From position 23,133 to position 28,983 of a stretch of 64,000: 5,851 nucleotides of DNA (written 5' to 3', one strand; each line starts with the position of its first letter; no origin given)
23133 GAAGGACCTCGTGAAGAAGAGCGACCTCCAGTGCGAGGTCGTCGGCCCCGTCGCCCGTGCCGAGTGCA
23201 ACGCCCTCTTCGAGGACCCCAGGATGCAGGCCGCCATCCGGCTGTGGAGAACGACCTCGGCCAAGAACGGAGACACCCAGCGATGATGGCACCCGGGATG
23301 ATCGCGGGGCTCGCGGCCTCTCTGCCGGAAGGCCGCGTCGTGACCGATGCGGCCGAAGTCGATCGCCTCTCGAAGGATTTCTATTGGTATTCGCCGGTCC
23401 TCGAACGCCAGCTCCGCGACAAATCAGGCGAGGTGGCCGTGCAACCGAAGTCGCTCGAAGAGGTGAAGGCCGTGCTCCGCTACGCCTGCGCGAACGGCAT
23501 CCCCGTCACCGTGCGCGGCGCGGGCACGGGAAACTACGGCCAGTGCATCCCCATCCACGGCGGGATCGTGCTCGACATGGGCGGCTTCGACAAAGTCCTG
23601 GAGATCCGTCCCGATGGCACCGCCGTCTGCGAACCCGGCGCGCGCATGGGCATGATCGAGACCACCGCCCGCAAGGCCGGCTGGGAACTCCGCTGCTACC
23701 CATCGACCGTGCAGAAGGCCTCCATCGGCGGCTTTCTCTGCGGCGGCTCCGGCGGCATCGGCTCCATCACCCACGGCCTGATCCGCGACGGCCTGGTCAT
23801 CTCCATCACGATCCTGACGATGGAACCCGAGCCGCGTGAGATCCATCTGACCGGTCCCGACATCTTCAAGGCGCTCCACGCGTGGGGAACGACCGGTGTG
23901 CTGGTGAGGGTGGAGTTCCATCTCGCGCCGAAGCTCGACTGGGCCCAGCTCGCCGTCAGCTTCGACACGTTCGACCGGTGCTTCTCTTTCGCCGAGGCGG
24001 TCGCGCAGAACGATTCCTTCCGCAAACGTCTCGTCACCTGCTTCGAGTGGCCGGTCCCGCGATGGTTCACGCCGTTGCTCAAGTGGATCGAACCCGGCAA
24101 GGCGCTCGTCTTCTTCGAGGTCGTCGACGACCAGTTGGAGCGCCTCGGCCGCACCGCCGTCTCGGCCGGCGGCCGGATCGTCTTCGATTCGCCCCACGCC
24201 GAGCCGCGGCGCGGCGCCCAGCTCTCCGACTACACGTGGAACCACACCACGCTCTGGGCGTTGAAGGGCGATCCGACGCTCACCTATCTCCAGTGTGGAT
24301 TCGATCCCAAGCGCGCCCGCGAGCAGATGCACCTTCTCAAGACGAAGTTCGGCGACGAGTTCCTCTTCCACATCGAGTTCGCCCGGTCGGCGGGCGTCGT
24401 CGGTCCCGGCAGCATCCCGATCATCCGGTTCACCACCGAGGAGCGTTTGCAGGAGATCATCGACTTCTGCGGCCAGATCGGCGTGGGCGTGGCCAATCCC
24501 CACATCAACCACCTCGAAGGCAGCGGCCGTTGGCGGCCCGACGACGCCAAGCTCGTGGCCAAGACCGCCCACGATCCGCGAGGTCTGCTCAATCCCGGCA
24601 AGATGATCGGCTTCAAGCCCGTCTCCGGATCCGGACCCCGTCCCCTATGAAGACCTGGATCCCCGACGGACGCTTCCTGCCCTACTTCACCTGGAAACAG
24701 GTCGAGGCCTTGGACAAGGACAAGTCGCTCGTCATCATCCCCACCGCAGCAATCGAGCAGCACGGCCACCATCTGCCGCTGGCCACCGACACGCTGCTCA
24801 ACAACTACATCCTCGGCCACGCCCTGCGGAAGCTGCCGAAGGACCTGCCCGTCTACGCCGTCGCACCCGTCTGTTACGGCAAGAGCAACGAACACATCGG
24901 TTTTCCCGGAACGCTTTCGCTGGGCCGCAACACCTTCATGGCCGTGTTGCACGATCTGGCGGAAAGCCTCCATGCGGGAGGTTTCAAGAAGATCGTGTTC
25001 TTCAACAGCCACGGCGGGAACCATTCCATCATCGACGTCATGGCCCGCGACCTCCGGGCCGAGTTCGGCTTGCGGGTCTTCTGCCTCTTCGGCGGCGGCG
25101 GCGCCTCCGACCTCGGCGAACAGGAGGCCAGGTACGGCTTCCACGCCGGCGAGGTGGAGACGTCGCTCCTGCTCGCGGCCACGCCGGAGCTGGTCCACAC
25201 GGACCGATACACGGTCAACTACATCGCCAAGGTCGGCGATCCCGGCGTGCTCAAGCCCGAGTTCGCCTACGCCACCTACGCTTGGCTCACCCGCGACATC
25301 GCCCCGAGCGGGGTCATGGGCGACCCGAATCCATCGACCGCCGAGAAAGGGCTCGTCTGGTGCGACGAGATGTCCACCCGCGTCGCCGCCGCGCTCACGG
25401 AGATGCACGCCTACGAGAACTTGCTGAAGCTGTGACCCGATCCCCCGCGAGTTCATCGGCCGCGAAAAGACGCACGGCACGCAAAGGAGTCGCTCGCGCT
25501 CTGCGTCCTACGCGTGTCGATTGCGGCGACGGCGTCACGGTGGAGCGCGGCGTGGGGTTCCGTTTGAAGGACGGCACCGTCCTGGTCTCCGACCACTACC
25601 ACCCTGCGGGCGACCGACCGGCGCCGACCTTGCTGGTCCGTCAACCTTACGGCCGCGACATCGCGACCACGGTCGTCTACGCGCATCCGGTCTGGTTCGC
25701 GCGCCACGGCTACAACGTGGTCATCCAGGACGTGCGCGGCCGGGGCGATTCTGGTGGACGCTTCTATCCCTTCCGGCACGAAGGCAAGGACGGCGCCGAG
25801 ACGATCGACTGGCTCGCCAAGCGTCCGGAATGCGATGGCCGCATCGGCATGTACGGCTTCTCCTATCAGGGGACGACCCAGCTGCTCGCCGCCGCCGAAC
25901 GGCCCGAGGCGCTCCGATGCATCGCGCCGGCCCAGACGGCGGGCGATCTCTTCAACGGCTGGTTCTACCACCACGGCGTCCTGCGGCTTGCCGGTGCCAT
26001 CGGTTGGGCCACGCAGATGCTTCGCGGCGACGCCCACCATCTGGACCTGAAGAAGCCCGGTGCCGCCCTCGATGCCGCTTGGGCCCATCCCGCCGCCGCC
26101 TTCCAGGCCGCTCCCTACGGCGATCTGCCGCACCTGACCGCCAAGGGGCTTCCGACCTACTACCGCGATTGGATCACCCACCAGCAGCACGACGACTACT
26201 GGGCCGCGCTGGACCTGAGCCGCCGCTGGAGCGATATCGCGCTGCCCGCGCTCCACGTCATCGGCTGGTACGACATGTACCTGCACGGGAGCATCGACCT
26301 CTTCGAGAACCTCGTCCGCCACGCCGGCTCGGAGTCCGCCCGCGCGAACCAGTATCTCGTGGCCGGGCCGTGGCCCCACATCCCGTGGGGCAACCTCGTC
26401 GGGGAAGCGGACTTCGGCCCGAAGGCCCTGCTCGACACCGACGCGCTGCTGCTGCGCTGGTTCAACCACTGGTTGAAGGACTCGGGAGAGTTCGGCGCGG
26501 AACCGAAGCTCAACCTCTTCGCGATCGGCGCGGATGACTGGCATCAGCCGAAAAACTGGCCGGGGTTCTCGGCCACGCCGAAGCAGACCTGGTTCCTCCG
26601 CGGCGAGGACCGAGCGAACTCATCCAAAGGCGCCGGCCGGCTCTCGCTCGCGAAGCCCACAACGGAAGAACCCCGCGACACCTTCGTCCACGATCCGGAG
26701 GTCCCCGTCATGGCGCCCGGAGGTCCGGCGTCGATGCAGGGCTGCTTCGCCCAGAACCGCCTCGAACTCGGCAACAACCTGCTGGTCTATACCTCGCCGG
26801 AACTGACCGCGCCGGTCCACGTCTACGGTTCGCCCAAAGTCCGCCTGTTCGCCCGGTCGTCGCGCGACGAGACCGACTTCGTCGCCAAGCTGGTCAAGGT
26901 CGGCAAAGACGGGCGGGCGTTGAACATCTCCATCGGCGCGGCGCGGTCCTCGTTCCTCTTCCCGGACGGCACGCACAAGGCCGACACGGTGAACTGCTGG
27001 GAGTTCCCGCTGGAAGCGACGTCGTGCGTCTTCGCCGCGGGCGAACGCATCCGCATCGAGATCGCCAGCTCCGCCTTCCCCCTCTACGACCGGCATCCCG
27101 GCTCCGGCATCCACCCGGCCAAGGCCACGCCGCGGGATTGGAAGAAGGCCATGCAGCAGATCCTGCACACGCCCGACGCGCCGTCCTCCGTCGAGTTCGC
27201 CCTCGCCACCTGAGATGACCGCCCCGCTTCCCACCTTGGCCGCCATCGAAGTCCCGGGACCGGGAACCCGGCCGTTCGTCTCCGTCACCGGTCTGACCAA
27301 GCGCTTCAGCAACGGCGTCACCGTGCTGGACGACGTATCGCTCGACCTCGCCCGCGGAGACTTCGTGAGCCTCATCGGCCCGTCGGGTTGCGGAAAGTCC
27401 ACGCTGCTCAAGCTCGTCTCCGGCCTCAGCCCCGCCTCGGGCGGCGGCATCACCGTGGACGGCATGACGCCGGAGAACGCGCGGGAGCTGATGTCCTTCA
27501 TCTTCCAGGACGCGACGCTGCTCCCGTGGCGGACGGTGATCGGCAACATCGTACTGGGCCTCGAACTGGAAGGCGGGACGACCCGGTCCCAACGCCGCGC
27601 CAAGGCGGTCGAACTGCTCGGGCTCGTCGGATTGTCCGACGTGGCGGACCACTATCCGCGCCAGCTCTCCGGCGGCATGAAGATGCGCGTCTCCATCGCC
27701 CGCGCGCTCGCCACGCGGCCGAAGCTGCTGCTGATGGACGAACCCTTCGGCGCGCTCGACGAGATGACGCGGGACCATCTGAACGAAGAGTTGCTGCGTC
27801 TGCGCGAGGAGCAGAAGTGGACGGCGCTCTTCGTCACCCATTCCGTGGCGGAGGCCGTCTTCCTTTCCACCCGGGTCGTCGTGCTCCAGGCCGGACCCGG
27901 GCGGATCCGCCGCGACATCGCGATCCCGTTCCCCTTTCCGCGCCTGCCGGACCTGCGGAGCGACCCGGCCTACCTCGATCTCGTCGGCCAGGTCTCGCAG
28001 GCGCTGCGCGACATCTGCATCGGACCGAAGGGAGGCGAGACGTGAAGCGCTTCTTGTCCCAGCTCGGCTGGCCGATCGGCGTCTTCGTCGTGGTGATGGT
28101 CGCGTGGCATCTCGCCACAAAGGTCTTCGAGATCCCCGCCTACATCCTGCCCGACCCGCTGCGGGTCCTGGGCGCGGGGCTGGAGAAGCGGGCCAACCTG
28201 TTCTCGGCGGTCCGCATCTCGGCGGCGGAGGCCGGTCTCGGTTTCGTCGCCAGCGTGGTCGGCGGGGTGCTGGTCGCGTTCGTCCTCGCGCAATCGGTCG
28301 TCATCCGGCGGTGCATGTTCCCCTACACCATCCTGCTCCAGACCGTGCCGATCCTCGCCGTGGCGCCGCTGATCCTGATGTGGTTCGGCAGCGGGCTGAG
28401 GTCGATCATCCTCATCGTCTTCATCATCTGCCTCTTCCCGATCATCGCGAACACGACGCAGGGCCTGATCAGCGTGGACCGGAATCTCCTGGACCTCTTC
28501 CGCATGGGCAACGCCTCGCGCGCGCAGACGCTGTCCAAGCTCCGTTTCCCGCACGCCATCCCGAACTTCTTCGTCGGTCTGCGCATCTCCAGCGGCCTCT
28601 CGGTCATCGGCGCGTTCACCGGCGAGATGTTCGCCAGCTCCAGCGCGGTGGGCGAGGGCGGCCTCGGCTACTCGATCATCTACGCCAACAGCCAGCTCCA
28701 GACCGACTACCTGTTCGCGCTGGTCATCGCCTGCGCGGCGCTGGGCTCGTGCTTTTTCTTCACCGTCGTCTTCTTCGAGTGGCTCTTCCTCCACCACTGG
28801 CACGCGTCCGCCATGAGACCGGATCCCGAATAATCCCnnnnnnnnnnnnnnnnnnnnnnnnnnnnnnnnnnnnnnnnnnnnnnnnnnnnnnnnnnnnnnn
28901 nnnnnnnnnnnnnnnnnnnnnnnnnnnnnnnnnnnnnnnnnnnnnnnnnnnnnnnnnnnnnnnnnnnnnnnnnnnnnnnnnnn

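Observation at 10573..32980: Self-contained TonB-dependent 'nitrogen-mining' locus: a full outer-membrane-to-cytoplasm import chain interleaved with many unrelated C-N hydrolases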

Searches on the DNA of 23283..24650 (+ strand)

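Call 47: search_rna_families(sources=[L065, L066, L067, L069, L070, L084, L085], threshold=gathering)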
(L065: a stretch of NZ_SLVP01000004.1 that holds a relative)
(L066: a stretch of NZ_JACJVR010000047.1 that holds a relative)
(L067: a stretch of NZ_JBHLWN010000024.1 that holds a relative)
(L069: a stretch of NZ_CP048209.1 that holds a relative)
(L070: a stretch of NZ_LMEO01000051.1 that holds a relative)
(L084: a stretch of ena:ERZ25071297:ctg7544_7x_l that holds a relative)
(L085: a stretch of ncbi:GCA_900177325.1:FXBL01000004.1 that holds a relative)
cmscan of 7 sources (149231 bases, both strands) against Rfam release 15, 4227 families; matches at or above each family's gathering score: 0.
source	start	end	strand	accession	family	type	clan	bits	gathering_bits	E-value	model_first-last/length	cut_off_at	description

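Call 101: search_rna_families(sources=[L086, L087], threshold=evalue, max_evalue=0.01)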
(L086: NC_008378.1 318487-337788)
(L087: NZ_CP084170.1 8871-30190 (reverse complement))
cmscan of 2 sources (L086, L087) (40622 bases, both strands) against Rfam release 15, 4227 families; matches with E-value up to 0.01: 1.
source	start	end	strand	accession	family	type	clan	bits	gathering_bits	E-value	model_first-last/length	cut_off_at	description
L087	2390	2443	-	RF03054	Xanthine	Cis-reg; riboswitch;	-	63.4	36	5e-12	1-56/56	no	Xanthine riboswitch aptamer (NMT1 RNA)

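Call 106: search_rna_families(sources=[L088, L089, L090], threshold=evalue, max_evalue=0.01)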
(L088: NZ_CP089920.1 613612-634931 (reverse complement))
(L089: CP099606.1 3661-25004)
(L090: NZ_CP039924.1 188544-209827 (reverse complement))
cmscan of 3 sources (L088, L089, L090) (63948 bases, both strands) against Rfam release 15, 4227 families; matches with E-value up to 0.01: 1.
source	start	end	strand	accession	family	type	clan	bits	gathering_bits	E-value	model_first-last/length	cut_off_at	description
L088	2355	2407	-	RF03054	Xanthine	Cis-reg; riboswitch;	-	61.8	36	2.2e-11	1-56/56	no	Xanthine riboswitch aptamer (NMT1 RNA)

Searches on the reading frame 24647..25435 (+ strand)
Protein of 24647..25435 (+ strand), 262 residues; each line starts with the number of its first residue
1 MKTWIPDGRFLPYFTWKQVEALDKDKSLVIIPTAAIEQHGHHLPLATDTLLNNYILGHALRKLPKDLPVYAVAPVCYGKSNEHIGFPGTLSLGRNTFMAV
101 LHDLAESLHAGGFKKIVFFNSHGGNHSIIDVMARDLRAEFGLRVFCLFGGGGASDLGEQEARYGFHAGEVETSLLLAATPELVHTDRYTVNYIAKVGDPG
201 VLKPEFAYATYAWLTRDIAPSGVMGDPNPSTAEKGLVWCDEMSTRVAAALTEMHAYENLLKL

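Call 7: search_protein_families(library=pfam, proteins=[window:24647-25435:+], max_evalue=0.01)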
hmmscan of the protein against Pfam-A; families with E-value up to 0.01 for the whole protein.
window:24647-25435:+ (262 aa): 1 family
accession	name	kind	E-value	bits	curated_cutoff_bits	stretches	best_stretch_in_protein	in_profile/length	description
PF02633.19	Creatininase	-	2.1e-66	224.2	31.3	1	14-249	3-237/238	Creatinine amidohydrolase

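Call 9: search_protein_families(library=ncbifam, proteins=[window:24647-25435:+], max_evalue=0.001)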
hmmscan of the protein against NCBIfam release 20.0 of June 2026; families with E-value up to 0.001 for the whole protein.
window:24647-25435:+ (262 aa): 3 families
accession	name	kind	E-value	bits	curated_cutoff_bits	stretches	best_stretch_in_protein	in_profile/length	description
TIGR03964.1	mycofact_creat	equivalog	2.9e-37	128.4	172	1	21-255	8-222/228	mycofactocin biosynthesis peptidyl-dipeptidase MftE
TIGR04448.1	creatininase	equivalog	1.5e-29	103.4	235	2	14-129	2-118/246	creatininase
NF041098.2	diketo_inos_hlase_IolN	equivalog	7.8e-18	64.6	245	1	10-189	8-191/307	3-dehydro-scyllo-inosose hydrolase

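Call 26: search_solved_structures(query=window:24647-25435:+, max_evalue=0.00001)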
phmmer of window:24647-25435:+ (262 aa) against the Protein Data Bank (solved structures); distinct sequences matched with E-value up to 0.00001: 8.
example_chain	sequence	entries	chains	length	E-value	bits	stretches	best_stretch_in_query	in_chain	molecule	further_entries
3lub_A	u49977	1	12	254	5.2e-18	68.7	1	27-255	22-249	Putative creatinine amidohydrolase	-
3a6e_A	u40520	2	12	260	3e-13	53.1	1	10-189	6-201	Creatinine amidohydrolase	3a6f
3a6g_A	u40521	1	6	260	3.6e-13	52.8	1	10-189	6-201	Creatinine amidohydrolase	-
3a6h_A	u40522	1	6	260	3.8e-13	52.7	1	10-189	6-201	Creatinine amidohydrolase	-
3a6j_A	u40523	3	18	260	4.5e-13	52.5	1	10-189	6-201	Creatinine amidohydrolase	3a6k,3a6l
1j2t_A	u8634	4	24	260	4.5e-13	52.5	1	10-189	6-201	creatinine amidohydrolase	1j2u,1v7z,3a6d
1q3k_A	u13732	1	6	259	1e-12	51.4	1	10-188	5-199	creatininase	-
3no4_A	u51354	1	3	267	1.7e-12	50.6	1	8-129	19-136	creatinine amidohydrolase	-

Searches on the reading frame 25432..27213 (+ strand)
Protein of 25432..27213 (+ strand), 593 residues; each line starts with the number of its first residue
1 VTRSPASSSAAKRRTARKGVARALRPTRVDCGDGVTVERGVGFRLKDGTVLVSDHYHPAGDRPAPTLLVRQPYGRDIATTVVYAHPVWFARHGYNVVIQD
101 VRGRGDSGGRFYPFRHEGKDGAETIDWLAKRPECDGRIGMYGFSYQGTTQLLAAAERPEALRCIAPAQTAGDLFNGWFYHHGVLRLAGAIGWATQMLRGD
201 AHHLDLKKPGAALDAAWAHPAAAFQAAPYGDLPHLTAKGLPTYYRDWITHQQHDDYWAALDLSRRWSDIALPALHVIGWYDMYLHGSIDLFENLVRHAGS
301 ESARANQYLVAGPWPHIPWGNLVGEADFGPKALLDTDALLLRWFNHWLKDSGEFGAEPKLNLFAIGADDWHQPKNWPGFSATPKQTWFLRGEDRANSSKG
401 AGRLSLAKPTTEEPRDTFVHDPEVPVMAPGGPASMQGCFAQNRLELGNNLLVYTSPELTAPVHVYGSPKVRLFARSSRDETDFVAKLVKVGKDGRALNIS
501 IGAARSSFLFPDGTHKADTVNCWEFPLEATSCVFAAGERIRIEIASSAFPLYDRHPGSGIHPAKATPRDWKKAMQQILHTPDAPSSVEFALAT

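Call 7: search_protein_families(library=pfam, proteins=[window:25432-27213:+], max_evalue=0.01)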
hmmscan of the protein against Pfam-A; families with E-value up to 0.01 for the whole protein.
window:25432-27213:+ (593 aa): 4 families
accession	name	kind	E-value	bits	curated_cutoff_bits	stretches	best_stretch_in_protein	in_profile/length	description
PF02129.25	Peptidase_S15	-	6.9e-67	226.3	23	1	47-317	1-261/262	X-Pro dipeptidyl-peptidase (S15 family)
PF08530.16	PepX_C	-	2.7e-28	99.8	22.5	1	354-588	3-217/217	X-Pro dipeptidyl-peptidase C-terminal non-catalytic domain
PF00326.27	Peptidase_S9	-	0.00014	21.9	22.6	1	85-169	6-97/213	Prolyl oligopeptidase family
PF12146.15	Hydrolase_4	-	0.0017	18.1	27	1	88-167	26-110/239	Serine aminopeptidase, S33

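Call 9: search_protein_families(library=ncbifam, proteins=[window:25432-27213:+], max_evalue=0.001)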
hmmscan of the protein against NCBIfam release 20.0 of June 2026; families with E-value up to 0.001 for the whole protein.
window:25432-27213:+ (593 aa): 3 families
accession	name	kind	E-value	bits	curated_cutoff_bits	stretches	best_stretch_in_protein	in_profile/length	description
TIGR00976.1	CocE_NonD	subfamily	6.7e-117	391.8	66.3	1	46-587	4-543/550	CocE/NonD family hydrolase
NF003780.0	PRK05371.1-1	subfamily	1.6e-14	53.3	642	1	339-547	362-555/594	Xaa-Pro dipeptidyl-peptidase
NF047920.1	lactonase_UilS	equivalog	9.8e-07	28.8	400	1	82-165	41-126/285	UilS family quorum-quenching N-acyl-homoserine lactonase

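Call 29: search_solved_structures(query=window:25432-27213:+, max_evalue=1e-10)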
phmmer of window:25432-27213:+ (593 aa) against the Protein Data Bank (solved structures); distinct sequences matched with E-value up to 1e-10: 18.
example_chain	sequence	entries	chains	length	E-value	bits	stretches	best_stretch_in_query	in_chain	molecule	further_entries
3i2i_A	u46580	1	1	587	5.7e-75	256.5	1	37-587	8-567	Cocaine esterase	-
3pui_A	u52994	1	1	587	9.8e-75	255.7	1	29-587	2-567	Cocaine esterase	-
3i2h_A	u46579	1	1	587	1.3e-74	255.4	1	37-587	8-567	Cocaine esterase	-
3ida_A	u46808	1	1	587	1.8e-74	254.9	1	37-587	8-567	Cocaine esterase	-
4p08_A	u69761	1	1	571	2e-74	254.7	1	40-587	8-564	Cocaine esterase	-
3i2g_A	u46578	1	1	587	2.2e-74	254.6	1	37-587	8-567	Cocaine esterase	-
3i2f_A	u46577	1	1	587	2.7e-74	254.3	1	37-587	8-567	Cocaine esterase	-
1ju3_A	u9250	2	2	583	2.8e-74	254.2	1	37-587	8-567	cocaine esterase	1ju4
3i2j_A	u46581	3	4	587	2.8e-74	254.2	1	37-587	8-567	Cocaine esterase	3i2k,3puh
1l7q_A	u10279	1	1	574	7.5e-74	252.8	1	37-587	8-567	cocaine esterase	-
1l7r_A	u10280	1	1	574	8.6e-74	252.6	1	37-587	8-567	cocaine esterase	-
7f65_A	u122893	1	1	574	2.3e-73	251.2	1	37-587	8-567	Cocaine esterase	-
9k48_A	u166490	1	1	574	2.5e-73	251.1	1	37-587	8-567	Cocaine esterase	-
1mpx_A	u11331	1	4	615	6.6e-32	114.3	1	37-588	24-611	alpha-amino acid ester hydrolase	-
4pf1_A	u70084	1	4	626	1e-31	113.6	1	45-590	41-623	Peptidase S15/CocE/NonD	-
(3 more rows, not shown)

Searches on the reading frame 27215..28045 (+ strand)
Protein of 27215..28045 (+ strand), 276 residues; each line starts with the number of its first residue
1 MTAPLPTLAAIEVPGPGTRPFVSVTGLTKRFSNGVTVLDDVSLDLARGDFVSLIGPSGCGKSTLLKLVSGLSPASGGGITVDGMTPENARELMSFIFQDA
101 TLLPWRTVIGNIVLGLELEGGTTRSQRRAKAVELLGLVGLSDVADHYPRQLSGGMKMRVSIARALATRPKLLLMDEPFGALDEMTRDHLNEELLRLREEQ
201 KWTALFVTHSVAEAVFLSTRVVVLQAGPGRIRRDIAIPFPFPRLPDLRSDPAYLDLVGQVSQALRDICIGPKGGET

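Call 7: search_protein_families(library=pfam, proteins=[window:27215-28045:+], max_evalue=0.01)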
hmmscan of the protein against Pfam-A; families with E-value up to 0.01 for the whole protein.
window:27215-28045:+ (276 aa): 9 families
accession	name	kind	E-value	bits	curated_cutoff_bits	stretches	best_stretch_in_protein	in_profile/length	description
PF00005.33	ABC_tran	-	1.1e-31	110.7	25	1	38-178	1-136/137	ABC transporter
PF13191.12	AAA_16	-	8.8e-05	23.5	32.6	1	47-199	23-161/167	AAA ATPase domain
PF09818.15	ABC_ATPase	-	0.00039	20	23.2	1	149-222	156-229/283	P-loop domain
PF13401.12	AAA_22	-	0.00041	21.1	27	1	49-176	6-92/130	AAA domain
PF13304.12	AAA_21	-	0.0013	19.3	27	0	51-72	2-23/304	AAA domain, putative AbiEii toxin, Type IV TA system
PF13481.12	AAA_25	-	0.0013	18.9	27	0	45-65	30-50/195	AAA domain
PF13555.12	AAA_29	-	0.004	17.3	27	1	39-65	13-39/61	P-loop containing region of AAA domain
PF02463.25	SMC_N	-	0.0042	17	40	0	148-207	134-194/220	RecF/RecN/SMC N terminal domain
PF03215.21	Rad17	-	0.0083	16.5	23.8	0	36-69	33-66/186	Rad17 P-loop domain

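Call 9: search_protein_families(library=ncbifam, proteins=[window:27215-28045:+], max_evalue=0.001)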
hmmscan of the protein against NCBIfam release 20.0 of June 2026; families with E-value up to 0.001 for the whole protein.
window:27215-28045:+ (276 aa): 189 families (the best 25 are shown)
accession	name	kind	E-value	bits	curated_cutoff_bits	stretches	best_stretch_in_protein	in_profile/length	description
TIGR01184.1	ntrCD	subfamily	5.7e-64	215.8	291.8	1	38-260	1-226/230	nitrate ABC transporter ATP-binding protein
NF008421.0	PRK11248.1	equivalog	3.2e-62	210.3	357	1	27-239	7-217/255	taurine ABC transporter ATP-binding subunit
NF040729.1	ABC_ATP_SaoA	equivalog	1.3e-59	201.6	360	1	23-265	3-244/248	ABC transporter ATP-binding protein SaoA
TIGR03265.1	PhnT2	equivalog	6.4e-57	193.4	457.7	1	20-227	3-211/353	putative 2-aminoethylphosphonate ABC transporter ATP-binding protein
NF008420.0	PRK11247.1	equivalog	4.2e-56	190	395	1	23-243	14-224/257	aliphatic sulfonates ABC transporter ATP-binding protein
TIGR01186.1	proV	subfamily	1.1e-54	185.9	326.6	1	37-227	8-206/363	betaine/proline/choline family ABC transporter ATP-binding protein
TIGR00968.1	3a0106s01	subfamily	1.2e-52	178.8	342.75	1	24-227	3-207/237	sulfate ABC transporter ATP-binding protein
NF006987.0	PRK09452.1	equivalog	1.5e-50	172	482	1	19-227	15-224/378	spermidine/putrescine ABC transporter ATP-binding protein PotA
NF008105.0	PRK10851.1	equivalog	1.2e-49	168.9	502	1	25-227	6-213/362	sulfate/thiosulfate ABC transporter ATP-binding protein CysA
TIGR03415.1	ABC_choXWV_ATP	equivalog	1.4e-49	169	483.75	1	36-227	38-241/382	choline ABC transporter ATP-binding protein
NF043075.1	MMSYN1_0197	equivalog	2.4e-46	158.3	550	1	23-227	4-209/341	spermidine/putrescine ABC transporter ATP-binding protein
NF040840.2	tungstate_WtpC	equivalog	2.7e-45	155.1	440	1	37-227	15-207/347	tungstate ABC transporter ATP-binding protein WtpC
NF008653.0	PRK11650.1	subfamily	3e-45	154.8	432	1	22-227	4-211/357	sn-glycerol-3-phosphate ABC transporter ATP-binding protein UgpC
TIGR01187.1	potA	subfamily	4.6e-45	154.1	355.6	1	53-227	1-177/325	polyamine ABC transporter ATP-binding protein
NF008621.0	PRK11607.1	equivalog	2.8e-44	151.5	613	1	19-227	17-226/377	putrescine ABC transporter ATP-binding subunit PotG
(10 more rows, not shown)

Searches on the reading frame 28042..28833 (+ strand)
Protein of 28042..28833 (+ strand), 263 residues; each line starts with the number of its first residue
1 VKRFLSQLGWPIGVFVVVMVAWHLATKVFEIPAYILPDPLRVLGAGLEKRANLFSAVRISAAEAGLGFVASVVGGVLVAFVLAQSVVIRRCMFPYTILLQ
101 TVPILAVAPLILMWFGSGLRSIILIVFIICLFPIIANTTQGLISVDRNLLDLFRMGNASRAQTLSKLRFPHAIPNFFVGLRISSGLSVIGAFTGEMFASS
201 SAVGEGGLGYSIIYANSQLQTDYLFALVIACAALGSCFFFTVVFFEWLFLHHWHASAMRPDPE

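Call 7: search_protein_families(library=pfam, proteins=[window:28042-28833:+], max_evalue=0.01)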
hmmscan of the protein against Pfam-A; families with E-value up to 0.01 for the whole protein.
window:28042-28833:+ (263 aa): 1 family
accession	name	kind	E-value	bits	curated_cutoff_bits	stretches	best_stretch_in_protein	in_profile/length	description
PF00528.27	BPD_transp_1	-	1.1e-26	94.2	26.4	1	75-241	5-174/184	Binding-protein-dependent transport system inner membrane component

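Call 9: search_protein_families(library=ncbifam, proteins=[window:28042-28833:+], max_evalue=0.001)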
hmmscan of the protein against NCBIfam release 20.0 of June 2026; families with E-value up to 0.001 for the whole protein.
window:28042-28833:+ (263 aa): 6 families
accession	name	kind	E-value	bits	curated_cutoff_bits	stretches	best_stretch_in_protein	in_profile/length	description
NF040733.1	ABC_perm_U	equivalog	2e-25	89.7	295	1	13-247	13-243/251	ABC transporter permease subunit SaoP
NF008470.0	PRK11365.1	equivalog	1.5e-21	77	347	1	14-254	17-253/263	aliphatic sulfonate ABC transporter permease SsuC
TIGR01183.1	ntrB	equivalog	7e-21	74.8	209.05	1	52-228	14-186/202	nitrate ABC transporter permease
NF007545.0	PRK10160.1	equivalog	9e-16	58.1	342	1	8-232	24-250/275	taurine ABC transporter permease TauC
TIGR03416.1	ABC_choXWV_perm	equivalog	9.4e-10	38.4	363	1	69-223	100-248/267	choline ABC transporter permease subunit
NF008196.0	PRK10952.1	equivalog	1.1e-07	31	439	1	3-213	100-296/356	glycine betaine/L-proline ABC transporter permease ProW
